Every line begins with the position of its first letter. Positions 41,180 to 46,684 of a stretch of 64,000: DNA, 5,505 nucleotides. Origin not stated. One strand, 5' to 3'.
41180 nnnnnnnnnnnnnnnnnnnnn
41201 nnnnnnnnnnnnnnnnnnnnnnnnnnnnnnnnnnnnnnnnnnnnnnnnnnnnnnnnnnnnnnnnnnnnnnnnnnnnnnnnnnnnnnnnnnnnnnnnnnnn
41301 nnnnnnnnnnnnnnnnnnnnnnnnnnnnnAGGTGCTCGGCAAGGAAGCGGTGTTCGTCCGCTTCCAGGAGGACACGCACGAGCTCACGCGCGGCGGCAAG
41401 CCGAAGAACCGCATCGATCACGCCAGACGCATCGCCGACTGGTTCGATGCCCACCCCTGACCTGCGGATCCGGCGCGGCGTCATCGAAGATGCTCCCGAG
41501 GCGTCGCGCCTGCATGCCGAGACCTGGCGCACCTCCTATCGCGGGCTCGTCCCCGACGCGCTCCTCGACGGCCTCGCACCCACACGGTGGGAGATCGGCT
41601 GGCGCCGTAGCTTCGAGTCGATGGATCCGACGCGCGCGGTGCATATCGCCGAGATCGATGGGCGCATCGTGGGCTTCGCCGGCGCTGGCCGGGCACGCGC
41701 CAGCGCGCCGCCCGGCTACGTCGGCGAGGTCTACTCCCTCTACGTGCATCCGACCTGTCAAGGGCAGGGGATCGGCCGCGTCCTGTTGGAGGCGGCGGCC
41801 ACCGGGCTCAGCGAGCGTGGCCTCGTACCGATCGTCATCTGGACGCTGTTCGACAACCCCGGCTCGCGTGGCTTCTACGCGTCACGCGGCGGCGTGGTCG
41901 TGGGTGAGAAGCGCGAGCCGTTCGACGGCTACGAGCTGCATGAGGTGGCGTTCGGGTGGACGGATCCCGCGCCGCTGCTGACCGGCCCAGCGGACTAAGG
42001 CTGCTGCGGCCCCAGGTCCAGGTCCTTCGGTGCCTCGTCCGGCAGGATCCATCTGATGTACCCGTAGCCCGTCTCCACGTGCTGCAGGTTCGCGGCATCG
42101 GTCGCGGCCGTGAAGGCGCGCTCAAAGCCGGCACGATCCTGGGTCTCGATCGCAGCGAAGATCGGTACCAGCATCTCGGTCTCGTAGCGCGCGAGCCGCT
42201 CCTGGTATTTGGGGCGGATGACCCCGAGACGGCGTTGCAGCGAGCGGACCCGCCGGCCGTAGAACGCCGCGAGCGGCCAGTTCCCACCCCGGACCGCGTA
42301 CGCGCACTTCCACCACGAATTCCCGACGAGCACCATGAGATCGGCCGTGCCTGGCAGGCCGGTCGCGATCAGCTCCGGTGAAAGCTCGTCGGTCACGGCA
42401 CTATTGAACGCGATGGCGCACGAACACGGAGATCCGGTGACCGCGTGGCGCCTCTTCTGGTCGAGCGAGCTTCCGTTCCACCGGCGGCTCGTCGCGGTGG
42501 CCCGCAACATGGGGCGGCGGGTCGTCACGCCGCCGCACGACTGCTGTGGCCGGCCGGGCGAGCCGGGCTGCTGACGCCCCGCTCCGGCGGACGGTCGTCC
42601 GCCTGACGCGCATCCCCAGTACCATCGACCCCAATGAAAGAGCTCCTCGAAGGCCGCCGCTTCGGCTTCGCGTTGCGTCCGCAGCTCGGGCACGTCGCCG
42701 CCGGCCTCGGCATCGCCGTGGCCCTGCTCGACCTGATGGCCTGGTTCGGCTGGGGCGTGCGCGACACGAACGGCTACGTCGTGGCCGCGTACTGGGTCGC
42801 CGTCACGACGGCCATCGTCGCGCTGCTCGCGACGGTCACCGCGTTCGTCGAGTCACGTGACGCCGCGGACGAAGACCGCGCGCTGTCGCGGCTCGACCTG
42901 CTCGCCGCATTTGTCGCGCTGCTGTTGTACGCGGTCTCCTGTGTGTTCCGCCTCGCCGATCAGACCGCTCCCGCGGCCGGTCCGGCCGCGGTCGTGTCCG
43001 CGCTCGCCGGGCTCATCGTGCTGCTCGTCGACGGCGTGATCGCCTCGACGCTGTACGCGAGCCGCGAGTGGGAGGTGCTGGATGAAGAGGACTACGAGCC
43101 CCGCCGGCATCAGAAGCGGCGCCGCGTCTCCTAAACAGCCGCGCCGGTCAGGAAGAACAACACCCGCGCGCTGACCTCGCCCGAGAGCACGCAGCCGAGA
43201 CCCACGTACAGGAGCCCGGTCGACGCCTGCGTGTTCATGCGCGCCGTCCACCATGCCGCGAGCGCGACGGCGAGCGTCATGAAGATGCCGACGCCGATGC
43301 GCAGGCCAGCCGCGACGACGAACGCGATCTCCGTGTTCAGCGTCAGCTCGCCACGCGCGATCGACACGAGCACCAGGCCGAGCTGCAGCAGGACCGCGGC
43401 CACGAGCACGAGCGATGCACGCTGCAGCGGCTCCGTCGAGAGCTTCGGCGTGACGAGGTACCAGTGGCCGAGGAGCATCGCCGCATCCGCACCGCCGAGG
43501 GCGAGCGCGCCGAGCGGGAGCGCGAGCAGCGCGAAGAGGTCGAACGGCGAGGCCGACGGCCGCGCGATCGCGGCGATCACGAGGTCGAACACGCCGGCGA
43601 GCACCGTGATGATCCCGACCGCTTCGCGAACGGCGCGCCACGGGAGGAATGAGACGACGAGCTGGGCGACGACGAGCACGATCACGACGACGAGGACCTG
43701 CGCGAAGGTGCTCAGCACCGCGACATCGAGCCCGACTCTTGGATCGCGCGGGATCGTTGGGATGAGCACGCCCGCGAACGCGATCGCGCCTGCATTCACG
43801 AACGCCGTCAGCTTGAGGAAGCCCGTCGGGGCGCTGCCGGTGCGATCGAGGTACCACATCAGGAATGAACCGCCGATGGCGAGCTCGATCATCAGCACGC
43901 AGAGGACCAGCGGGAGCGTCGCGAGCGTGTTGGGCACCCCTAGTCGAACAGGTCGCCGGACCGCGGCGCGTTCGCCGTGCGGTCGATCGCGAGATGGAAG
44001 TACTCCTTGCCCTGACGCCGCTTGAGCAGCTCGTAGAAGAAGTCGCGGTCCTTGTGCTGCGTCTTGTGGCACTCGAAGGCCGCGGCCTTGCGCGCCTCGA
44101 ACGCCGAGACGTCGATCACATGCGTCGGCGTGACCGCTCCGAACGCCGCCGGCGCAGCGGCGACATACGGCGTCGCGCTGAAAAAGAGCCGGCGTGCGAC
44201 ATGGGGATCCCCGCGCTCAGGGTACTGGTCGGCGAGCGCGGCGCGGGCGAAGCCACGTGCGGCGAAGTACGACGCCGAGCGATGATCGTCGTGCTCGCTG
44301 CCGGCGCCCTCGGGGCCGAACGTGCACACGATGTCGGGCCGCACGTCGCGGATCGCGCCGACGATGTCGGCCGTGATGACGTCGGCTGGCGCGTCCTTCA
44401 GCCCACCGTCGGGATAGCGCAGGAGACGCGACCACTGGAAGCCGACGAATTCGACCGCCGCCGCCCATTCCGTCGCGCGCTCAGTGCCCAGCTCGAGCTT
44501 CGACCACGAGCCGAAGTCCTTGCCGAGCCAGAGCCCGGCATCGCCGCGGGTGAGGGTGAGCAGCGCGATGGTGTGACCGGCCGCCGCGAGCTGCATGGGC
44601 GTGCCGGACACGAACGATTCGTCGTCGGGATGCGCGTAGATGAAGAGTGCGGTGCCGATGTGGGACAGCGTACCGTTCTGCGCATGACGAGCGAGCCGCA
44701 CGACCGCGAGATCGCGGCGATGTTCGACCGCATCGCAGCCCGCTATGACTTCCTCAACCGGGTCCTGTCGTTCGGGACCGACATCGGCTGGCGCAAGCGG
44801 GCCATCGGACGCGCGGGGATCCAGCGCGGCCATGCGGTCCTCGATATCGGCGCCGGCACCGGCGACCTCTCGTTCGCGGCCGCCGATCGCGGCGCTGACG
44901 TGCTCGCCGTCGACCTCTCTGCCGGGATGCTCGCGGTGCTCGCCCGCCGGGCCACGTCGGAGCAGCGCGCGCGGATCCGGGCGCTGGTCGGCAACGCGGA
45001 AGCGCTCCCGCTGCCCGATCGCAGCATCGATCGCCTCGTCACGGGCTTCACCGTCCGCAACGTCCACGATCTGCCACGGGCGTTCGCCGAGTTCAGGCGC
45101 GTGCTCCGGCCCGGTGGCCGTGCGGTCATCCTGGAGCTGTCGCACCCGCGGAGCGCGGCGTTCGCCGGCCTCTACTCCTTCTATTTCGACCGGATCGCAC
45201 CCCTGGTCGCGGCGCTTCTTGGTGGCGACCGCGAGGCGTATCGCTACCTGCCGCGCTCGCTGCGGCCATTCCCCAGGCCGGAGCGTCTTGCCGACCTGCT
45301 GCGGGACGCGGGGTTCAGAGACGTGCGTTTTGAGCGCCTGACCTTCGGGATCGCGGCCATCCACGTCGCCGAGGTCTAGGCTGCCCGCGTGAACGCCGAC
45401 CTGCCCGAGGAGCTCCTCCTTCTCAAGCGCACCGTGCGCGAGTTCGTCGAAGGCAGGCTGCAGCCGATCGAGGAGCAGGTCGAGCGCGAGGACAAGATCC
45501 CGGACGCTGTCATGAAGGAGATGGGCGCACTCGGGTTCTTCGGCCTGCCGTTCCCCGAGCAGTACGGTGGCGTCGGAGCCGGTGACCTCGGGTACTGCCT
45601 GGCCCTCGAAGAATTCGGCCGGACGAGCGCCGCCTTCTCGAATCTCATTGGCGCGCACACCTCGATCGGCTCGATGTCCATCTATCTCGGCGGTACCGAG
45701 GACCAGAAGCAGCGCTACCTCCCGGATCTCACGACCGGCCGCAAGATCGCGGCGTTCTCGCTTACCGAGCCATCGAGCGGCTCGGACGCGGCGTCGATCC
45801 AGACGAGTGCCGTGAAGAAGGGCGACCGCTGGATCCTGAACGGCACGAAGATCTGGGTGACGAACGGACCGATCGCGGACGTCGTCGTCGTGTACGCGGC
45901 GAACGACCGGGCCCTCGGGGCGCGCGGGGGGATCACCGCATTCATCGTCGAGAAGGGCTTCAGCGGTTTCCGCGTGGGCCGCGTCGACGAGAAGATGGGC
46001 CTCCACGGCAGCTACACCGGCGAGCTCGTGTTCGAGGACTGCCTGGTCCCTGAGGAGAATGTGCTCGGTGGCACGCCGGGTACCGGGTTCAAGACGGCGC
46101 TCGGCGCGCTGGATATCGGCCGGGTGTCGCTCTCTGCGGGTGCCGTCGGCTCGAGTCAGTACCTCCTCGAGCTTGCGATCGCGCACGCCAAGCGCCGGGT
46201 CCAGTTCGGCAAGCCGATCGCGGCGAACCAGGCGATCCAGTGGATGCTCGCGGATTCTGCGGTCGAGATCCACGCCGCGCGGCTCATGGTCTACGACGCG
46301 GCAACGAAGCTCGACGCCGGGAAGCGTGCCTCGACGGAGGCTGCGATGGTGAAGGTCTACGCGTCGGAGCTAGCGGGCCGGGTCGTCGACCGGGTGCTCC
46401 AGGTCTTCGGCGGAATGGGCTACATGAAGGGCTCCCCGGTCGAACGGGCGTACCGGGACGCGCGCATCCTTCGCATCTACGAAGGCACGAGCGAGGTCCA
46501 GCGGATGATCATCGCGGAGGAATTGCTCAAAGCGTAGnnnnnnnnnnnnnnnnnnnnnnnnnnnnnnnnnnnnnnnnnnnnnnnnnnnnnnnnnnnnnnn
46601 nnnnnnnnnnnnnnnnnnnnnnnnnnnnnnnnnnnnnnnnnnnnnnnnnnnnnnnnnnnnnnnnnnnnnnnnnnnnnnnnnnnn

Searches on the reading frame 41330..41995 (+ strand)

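Call 89: search_protein_families(library=pfam, proteins=[window:41330-41995:+], max_evalue=0.00001)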
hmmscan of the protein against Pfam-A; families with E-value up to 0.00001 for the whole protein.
window:41330-41995:+ (222 aa): 4 families
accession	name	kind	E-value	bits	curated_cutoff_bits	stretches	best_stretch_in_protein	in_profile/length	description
PF00583.31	Acetyltransf_1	-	1.9e-16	60.8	20.7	1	86-187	15-115/116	Acetyltransferase (GNAT) family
PF13508.13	Acetyltransf_7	-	2.5e-13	50.6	27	1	102-187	3-81/84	Acetyltransferase (GNAT) domain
PF13673.13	Acetyltransf_10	-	1.7e-10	41.4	23.6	1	99-196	28-115/128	Acetyltransferase (GNAT) domain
PF08445.16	FR47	-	4.5e-07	30.2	22.1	1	130-187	20-76/86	FR47-like protein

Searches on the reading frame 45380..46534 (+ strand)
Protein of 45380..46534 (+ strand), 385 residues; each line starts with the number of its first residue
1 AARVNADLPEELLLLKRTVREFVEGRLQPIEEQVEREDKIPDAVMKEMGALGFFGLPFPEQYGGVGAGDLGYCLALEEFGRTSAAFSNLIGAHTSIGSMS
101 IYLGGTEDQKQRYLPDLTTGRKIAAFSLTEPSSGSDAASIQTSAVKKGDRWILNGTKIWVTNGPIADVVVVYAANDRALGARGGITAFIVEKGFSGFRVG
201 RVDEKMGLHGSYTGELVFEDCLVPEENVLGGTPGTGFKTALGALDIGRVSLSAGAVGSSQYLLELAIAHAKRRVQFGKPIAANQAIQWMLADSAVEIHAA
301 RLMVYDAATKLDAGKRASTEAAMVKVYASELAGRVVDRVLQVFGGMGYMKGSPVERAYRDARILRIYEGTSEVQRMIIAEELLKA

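Call 87: search_protein_families(library=pfam, proteins=[window:45380-46534:+], max_evalue=0.00001)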
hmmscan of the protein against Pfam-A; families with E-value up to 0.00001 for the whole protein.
window:45380-46534:+ (385 aa): 4 families
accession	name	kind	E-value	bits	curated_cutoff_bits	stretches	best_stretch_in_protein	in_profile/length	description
PF00441.29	Acyl-CoA_dh_1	-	1.5e-53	181.4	22.4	1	234-383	1-150/150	Acyl-CoA dehydrogenase, C-terminal domain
PF02771.21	Acyl-CoA_dh_N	-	1.2e-33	116.3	22.9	1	10-120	2-112/113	Acyl-CoA dehydrogenase, N-terminal domain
PF02770.24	Acyl-CoA_dh_M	-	2.5e-27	95.3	33.3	1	125-221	1-97/97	Acyl-CoA dehydrogenase, middle domain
PF08028.16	Acyl-CoA_dh_2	-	1.2e-23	84.4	22.7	1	251-371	3-133/134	Acyl-CoA dehydrogenase, C-terminal domain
